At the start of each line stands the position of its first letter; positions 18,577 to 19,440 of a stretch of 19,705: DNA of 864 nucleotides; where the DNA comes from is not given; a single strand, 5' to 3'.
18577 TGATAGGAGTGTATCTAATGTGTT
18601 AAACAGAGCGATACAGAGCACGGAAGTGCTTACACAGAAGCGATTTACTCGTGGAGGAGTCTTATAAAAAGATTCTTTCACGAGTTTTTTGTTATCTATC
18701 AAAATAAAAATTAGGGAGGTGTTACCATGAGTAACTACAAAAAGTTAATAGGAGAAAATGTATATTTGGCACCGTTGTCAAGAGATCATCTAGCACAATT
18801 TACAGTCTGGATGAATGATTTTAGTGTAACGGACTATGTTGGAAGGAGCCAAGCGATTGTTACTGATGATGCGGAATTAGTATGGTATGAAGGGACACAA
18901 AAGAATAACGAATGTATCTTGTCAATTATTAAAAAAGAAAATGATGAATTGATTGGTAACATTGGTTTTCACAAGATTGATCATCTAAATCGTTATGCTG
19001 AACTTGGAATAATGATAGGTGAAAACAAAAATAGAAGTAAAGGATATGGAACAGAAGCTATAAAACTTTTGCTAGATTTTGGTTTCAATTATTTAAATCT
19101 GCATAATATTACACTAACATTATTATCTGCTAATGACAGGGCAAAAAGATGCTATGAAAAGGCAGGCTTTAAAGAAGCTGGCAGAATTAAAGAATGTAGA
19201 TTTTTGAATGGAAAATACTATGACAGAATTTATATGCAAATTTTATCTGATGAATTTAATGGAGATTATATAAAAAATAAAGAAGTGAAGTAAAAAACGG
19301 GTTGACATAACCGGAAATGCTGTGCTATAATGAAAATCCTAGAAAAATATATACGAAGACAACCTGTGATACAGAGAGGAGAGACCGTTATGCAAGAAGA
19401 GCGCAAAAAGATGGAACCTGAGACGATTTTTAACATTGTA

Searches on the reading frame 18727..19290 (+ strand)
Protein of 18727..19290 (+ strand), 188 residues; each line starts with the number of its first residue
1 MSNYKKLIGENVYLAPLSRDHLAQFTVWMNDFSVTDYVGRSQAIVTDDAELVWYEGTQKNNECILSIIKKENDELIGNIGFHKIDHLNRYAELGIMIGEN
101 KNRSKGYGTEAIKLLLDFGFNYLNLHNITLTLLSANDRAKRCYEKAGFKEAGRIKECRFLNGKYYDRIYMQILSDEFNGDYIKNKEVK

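Call 36: search_protein_families(library=pfam, proteins=[window:18727-19290:+], max_evalue=0.001)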
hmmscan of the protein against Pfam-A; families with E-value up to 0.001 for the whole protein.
window:18727-19290:+ (188 aa): 6 families
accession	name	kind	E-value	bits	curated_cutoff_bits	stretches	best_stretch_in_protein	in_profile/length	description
PF13302.13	Acetyltransf_3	-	1.7e-21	77.8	25.4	1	12-149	2-138/138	Acetyltransferase (GNAT) domain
PF13420.13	Acetyltransf_4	-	3.4e-14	53.6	24.3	1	22-168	9-154/155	Acetyltransferase (GNAT) domain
PF00583.31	Acetyltransf_1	-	1.4e-12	48.4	20.7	1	53-148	24-116/116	Acetyltransferase (GNAT) family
PF13523.12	Acetyltransf_8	-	6.2e-05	23.1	27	1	93-154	82-143/145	Acetyltransferase (GNAT) domain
PF13508.13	Acetyltransf_7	-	0.00016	22.4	27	1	70-150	9-84/84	Acetyltransferase (GNAT) domain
PF13673.13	Acetyltransf_10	-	0.00035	21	23.6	1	67-154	34-113/128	Acetyltransferase (GNAT) domain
